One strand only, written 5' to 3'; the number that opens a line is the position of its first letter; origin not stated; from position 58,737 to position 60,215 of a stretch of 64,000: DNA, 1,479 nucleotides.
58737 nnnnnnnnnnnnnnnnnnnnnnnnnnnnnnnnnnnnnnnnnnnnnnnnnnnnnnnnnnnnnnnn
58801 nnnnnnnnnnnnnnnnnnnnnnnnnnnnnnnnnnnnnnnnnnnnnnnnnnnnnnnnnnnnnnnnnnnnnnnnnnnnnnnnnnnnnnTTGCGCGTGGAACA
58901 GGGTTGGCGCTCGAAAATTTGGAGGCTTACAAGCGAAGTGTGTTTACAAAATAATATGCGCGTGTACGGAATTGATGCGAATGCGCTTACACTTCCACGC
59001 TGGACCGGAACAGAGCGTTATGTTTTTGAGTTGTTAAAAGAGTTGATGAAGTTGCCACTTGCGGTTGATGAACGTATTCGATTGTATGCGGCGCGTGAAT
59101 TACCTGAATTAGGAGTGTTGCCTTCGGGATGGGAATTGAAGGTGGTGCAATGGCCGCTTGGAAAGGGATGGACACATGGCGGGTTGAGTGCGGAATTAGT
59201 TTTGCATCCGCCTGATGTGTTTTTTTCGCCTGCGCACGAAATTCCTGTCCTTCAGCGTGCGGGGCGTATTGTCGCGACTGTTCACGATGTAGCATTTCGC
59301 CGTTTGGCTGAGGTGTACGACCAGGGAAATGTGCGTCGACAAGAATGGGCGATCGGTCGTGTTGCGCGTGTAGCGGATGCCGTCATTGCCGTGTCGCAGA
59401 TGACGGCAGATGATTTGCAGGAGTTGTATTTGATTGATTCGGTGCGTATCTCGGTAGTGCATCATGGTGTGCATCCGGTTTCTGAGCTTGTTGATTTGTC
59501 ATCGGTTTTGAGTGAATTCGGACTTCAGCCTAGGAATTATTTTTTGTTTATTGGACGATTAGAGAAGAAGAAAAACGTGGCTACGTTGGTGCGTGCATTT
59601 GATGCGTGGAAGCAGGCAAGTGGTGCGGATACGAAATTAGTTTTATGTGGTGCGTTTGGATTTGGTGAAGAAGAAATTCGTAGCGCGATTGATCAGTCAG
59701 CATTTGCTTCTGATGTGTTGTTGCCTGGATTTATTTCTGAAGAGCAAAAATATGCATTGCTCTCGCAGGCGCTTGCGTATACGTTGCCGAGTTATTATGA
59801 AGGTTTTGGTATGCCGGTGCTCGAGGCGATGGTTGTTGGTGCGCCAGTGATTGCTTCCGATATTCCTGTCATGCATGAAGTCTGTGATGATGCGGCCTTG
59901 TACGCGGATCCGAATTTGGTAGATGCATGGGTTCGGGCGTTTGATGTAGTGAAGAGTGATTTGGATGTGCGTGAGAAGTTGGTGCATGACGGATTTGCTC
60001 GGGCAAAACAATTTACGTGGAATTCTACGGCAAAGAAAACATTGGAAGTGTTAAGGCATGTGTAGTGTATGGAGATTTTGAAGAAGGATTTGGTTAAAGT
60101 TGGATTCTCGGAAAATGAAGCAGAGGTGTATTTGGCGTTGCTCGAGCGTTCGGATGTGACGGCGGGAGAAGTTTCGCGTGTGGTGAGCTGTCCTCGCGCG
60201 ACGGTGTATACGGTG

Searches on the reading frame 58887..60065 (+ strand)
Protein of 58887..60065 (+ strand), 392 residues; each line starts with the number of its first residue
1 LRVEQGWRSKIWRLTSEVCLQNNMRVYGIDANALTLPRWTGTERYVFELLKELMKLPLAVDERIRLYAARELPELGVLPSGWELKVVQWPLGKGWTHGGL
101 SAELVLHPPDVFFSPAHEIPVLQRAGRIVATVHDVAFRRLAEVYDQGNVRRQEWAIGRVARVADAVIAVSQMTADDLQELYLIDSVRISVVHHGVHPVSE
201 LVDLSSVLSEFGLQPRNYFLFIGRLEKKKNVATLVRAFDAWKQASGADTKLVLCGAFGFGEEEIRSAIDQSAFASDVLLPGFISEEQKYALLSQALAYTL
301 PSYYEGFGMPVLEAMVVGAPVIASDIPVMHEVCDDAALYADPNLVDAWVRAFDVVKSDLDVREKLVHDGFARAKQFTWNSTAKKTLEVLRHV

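Call 40: search_protein_families(library=pfam, proteins=[window:58887-60065:+], max_evalue=0.0001)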
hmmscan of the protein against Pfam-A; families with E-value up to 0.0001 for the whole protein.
window:58887-60065:+ (392 aa): 5 families
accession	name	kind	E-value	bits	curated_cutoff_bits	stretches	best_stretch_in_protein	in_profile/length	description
PF00534.26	Glycos_transf_1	-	8.1e-30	104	26.4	1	216-366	15-166/172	Glycosyl transferases group 1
PF13692.12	Glyco_trans_1_4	-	1.3e-22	81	27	1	217-352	2-136/142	Glycosyl transferases group 1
PF13439.12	Glyco_transf_4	-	2.5e-13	50.8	28.5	1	40-196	2-167/170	Glycosyltransferase Family 4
PF20706.3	GT4-conflict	-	6.7e-11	42.2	26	1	147-325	131-312/385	Family 4 Glycosyltransferase in conflict systems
PF13579.12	Glyco_trans_4_4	-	5.6e-05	24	29.7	1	41-193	2-157/158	Glycosyl transferase 4-like domain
